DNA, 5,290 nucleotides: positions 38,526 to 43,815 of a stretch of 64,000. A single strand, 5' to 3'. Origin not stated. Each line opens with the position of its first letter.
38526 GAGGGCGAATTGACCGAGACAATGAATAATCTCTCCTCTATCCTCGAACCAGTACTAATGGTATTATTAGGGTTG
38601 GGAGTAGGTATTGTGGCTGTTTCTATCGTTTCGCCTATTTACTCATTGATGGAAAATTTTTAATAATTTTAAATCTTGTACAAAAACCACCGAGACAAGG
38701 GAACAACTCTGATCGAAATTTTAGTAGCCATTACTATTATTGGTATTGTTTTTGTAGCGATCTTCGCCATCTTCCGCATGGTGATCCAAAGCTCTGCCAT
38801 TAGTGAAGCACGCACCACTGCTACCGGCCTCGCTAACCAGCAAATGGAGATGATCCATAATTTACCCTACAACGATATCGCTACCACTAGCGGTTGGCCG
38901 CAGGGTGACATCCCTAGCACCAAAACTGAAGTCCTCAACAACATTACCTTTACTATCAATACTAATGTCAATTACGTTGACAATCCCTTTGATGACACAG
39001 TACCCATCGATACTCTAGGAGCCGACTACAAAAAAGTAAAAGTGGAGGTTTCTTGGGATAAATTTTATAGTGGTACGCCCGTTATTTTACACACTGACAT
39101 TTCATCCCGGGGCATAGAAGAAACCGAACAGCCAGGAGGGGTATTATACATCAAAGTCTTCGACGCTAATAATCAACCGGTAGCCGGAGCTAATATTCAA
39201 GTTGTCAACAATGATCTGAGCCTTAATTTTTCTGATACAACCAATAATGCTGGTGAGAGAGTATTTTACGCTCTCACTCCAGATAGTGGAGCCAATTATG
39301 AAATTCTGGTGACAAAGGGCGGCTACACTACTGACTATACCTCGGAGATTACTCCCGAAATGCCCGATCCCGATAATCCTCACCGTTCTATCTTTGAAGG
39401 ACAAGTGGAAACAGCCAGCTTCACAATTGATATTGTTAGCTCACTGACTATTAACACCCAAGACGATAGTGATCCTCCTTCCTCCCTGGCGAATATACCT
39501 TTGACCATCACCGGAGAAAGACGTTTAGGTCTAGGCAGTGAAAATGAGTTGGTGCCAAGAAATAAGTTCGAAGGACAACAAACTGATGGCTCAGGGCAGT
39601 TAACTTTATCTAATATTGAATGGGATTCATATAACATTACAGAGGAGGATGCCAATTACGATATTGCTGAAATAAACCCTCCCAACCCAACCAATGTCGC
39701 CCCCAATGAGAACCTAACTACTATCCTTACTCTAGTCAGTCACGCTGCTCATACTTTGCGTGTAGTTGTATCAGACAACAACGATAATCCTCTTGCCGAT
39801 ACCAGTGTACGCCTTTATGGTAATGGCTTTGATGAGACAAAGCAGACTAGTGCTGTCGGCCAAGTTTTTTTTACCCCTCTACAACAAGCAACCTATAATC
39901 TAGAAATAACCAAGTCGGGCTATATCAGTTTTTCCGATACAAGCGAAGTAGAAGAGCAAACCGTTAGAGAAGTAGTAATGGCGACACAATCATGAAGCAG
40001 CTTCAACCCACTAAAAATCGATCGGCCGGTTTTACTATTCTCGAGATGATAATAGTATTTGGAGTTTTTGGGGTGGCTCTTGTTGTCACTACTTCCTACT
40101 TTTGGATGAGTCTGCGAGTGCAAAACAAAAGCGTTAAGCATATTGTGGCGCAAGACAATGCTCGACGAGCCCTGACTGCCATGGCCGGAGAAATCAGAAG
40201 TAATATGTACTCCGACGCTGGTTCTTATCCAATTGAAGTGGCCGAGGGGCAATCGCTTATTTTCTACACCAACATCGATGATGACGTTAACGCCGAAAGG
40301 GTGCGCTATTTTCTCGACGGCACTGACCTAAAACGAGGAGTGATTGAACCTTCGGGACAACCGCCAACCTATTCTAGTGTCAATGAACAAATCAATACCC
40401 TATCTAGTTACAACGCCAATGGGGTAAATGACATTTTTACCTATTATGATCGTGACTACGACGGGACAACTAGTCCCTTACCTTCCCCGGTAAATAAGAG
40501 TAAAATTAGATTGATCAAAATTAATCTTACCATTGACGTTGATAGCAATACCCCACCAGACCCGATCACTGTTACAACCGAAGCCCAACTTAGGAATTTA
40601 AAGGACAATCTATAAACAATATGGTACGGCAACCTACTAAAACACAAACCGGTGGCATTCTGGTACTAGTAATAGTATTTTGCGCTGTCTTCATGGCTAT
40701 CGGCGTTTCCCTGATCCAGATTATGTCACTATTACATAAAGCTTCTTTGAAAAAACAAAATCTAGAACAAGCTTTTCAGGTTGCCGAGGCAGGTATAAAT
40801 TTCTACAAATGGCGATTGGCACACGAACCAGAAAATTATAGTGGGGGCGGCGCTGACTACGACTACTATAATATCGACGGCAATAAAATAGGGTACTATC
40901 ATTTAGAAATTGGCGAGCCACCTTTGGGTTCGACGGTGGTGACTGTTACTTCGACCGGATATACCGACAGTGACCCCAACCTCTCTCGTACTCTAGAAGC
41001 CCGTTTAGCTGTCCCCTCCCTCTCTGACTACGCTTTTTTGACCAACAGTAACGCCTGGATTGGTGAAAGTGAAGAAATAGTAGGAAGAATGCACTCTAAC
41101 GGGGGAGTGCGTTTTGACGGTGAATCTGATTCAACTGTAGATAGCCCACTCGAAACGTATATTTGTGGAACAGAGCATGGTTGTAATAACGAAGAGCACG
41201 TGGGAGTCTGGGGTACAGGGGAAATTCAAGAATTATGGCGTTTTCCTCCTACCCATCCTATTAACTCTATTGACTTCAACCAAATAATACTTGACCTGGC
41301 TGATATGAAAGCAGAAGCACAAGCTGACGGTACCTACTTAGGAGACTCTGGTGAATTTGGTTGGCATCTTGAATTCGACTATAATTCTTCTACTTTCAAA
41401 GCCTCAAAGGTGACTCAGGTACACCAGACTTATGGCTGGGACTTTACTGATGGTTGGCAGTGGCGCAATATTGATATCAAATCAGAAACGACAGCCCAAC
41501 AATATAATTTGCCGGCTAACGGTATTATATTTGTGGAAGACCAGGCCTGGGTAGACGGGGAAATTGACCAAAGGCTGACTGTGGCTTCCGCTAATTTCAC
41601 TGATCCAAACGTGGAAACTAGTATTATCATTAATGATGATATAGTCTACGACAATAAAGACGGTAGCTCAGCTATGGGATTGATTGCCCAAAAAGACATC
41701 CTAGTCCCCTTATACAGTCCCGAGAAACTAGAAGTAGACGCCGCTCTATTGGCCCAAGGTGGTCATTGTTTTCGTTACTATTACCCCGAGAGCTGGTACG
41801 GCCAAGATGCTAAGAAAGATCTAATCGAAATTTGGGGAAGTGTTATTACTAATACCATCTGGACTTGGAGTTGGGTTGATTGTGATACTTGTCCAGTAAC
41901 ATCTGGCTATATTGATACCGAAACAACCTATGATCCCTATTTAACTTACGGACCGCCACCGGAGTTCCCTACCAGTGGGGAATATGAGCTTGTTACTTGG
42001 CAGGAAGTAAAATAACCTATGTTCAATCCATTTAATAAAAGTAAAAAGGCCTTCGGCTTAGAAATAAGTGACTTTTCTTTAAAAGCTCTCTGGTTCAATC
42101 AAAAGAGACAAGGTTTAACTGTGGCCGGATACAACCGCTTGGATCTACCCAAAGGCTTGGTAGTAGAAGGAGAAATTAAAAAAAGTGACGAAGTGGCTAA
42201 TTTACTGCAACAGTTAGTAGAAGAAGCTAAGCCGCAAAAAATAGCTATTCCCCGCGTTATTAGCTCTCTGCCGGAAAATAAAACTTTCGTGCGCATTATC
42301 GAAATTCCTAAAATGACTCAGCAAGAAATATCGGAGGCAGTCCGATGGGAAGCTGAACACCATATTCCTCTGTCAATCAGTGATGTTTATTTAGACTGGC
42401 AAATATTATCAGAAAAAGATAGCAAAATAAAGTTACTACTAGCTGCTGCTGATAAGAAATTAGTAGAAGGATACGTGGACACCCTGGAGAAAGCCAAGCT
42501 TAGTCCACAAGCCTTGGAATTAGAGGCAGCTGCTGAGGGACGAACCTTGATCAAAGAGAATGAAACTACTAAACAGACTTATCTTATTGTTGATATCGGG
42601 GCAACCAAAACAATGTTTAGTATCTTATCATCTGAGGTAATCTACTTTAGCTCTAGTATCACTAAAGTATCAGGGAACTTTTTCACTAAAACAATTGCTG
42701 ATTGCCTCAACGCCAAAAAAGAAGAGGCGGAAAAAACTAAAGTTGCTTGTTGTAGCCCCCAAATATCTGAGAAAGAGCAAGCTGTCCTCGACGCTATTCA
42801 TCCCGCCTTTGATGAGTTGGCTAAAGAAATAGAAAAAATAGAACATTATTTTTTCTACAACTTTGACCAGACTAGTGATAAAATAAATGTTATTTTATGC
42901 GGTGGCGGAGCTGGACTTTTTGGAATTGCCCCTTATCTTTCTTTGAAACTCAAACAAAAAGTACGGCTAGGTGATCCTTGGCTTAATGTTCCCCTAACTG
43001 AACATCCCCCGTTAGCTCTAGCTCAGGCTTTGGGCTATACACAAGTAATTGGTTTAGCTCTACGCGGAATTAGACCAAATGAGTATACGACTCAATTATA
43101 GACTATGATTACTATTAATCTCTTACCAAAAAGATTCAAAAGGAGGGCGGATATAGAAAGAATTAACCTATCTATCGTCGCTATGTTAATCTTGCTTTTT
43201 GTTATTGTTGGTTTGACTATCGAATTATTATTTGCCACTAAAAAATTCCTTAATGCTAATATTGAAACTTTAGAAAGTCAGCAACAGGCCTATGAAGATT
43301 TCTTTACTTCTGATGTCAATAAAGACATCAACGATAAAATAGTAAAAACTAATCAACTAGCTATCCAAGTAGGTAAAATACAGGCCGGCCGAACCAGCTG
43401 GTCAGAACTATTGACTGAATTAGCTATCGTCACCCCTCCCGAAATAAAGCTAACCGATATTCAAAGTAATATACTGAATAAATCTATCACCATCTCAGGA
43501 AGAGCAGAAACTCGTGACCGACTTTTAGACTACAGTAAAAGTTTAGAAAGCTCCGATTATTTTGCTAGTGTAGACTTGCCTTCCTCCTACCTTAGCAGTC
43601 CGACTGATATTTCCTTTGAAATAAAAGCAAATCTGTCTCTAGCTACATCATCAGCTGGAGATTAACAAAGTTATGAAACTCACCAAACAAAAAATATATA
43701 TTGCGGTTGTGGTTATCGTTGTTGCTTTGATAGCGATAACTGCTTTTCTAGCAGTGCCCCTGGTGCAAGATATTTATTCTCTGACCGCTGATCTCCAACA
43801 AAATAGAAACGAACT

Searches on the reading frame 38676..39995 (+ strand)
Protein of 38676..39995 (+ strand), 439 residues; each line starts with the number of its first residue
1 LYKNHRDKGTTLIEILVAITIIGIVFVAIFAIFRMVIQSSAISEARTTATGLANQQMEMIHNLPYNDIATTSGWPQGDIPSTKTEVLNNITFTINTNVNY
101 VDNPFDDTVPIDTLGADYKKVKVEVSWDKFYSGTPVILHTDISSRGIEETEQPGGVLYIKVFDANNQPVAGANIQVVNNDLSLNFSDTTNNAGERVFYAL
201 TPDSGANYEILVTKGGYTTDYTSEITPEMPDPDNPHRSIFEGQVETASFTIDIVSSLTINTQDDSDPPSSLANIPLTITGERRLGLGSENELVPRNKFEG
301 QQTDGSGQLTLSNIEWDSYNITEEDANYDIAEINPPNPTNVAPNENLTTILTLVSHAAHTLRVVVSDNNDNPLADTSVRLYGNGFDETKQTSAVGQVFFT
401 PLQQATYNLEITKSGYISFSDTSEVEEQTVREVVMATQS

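Call 51: search_protein_families(library=pfam, proteins=[window:38676-39995:+], max_evalue=0.00001)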
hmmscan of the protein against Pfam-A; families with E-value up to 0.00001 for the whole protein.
window:38676-39995:+ (439 aa): 5 families
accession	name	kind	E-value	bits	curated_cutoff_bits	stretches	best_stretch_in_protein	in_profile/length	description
PF13620.12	CarboxypepD_reg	-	2.7e-16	60.1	32.3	2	160-228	5-70/82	Carboxypeptidase regulatory-like domain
PF17802.7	SpaA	-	1.2e-07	32.3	23.1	0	367-417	9-66/91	Prealbumin-like fold domain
PF13715.12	CarbopepD_reg_2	-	2.3e-06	28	32.2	0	160-221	4-59/88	CarboxypepD_reg-like domain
PF02369.22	Big_1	-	2.5e-06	27.9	34.9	0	357-397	17-62/93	Bacterial Ig-like domain (group 1)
PF07963.17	N_methyl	-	5.5e-06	26.2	21.2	1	5-30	2-27/27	Prokaryotic N-terminal methylation motif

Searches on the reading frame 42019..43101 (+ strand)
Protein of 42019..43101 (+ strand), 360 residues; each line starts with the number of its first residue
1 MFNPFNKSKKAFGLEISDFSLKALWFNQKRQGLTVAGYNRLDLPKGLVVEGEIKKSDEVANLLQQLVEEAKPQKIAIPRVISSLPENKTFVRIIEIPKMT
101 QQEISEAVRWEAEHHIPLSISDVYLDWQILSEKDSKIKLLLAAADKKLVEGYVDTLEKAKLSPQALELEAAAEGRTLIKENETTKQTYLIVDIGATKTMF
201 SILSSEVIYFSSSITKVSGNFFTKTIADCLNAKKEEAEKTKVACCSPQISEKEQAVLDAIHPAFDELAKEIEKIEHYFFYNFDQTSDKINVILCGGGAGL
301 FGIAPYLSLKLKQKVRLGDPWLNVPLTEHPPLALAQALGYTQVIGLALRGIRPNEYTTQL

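Call 51: search_protein_families(library=pfam, proteins=[window:42019-43101:+], max_evalue=0.00001)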
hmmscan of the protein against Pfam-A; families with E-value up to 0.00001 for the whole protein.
window:42019-43101:+ (360 aa): 3 families
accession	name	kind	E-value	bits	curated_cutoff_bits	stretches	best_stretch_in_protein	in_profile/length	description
PF11104.14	PilM_2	-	6.3e-42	144.2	27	1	13-350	1-339/340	Type IV pilus assembly protein PilM;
PF14450.12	FtsA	-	2.9e-13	50.7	31.8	1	190-334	2-124/127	Cell division protein FtsA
PF06723.19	MreB_Mbl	-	3.9e-06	26.4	27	0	185-231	144-189/327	MreB/Mbl protein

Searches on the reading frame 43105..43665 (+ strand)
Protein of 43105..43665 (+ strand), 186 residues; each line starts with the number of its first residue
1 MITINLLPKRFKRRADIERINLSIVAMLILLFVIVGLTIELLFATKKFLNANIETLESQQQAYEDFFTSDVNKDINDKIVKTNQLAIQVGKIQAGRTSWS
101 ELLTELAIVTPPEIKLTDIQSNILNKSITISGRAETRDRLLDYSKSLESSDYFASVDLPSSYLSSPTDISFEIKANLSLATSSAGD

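Call 51: search_protein_families(library=pfam, proteins=[window:43105-43665:+], max_evalue=0.00001)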
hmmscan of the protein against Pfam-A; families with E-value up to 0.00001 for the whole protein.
window:43105-43665:+ (186 aa): 1 family
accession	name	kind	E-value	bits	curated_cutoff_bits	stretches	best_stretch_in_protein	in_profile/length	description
PF05137.18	PilN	-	1.2e-08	35.4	22.8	1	102-175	2-76/78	Fimbrial assembly protein (PilN)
